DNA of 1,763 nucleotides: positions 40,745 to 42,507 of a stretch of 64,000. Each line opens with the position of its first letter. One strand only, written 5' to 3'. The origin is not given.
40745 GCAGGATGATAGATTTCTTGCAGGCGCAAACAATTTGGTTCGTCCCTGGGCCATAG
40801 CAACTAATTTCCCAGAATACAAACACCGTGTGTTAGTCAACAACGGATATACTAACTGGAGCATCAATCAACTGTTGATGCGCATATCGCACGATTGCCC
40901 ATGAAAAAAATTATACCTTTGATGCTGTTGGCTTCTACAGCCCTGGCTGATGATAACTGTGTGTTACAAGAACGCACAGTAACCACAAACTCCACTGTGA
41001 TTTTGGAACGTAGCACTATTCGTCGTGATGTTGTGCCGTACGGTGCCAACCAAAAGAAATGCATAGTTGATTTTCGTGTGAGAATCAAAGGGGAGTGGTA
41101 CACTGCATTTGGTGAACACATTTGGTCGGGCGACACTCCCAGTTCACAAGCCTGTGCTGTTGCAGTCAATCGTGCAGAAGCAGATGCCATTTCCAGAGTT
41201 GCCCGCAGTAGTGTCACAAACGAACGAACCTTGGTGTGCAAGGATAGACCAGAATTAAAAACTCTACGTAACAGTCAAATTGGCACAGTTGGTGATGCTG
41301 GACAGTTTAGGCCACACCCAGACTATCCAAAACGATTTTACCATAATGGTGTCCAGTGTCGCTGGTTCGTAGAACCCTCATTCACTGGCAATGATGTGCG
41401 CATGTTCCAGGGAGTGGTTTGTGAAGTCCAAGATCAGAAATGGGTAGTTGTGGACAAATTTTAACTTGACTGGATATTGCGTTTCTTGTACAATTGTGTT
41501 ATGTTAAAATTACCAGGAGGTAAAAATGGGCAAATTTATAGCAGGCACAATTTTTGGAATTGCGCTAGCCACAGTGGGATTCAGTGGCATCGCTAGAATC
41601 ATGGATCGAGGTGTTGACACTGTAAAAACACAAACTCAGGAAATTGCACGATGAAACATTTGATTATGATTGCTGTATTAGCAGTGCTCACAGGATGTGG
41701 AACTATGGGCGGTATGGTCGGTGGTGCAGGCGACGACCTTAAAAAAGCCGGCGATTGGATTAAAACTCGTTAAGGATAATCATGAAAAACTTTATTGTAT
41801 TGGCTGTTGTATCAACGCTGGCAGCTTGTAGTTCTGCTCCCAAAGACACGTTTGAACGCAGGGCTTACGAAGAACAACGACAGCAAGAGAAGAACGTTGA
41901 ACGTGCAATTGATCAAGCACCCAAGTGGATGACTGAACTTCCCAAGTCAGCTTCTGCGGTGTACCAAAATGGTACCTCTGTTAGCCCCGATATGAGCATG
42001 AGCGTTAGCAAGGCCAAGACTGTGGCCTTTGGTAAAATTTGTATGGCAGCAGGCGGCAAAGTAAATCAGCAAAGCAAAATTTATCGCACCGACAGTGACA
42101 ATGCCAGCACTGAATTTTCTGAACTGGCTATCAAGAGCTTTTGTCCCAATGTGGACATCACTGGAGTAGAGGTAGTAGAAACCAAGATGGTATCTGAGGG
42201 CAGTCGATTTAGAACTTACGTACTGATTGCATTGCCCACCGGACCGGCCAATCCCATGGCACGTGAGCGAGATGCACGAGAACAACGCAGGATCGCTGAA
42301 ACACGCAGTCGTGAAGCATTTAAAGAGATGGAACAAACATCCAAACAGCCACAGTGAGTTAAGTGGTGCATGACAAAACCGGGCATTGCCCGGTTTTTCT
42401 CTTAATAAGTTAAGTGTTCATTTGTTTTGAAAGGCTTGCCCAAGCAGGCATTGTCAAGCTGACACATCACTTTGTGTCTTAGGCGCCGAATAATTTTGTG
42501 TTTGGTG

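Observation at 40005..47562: Identical PhaR-box-like late promoter before phasin-like and DUF3563-like genes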

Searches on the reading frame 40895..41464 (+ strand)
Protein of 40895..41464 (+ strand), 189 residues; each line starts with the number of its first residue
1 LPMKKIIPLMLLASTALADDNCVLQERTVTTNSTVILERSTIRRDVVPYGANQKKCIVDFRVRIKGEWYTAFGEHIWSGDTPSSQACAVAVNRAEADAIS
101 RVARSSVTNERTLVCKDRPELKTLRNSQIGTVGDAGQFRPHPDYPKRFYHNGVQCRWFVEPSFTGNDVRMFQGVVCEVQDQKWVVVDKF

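Call 9: search_protein_families(library=pfam, proteins=[window:40895-41464:+], max_evalue=0.01)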
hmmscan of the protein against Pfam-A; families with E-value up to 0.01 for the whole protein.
window:40895-41464:+ (189 aa): 1 family
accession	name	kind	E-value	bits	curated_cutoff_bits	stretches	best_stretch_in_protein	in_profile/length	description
PF16998.10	17kDa_Anti_2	-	0.0016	18.7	26.6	1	149-186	74-111/116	17 kDa outer membrane surface antigen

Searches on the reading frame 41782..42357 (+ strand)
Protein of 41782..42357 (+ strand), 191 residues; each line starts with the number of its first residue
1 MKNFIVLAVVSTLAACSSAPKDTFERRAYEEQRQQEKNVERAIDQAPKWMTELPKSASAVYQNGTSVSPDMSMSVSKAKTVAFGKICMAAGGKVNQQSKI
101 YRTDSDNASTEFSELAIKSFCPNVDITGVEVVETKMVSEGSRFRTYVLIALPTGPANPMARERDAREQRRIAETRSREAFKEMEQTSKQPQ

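Call 9: search_protein_families(library=pfam, proteins=[window:41782-42357:+], max_evalue=0.01)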
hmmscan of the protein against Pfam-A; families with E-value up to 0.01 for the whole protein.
window:41782-42357:+ (191 aa): 0 families

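Call 90: search_protein_families(library=pfam, proteins=[window:41782-42357:+], max_evalue=0.1)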
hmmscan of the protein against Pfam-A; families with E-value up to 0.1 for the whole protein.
window:41782-42357:+ (191 aa): 2 families
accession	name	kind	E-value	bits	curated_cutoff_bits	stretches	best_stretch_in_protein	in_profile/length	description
PF06730.16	FAM92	-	0.06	13.2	23.6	0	128-179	93-144/225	FAM92 protein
PF20101.4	DUF6491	-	0.085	13.3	27.5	0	4-39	6-41/138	Family of unknown function (DUF6491)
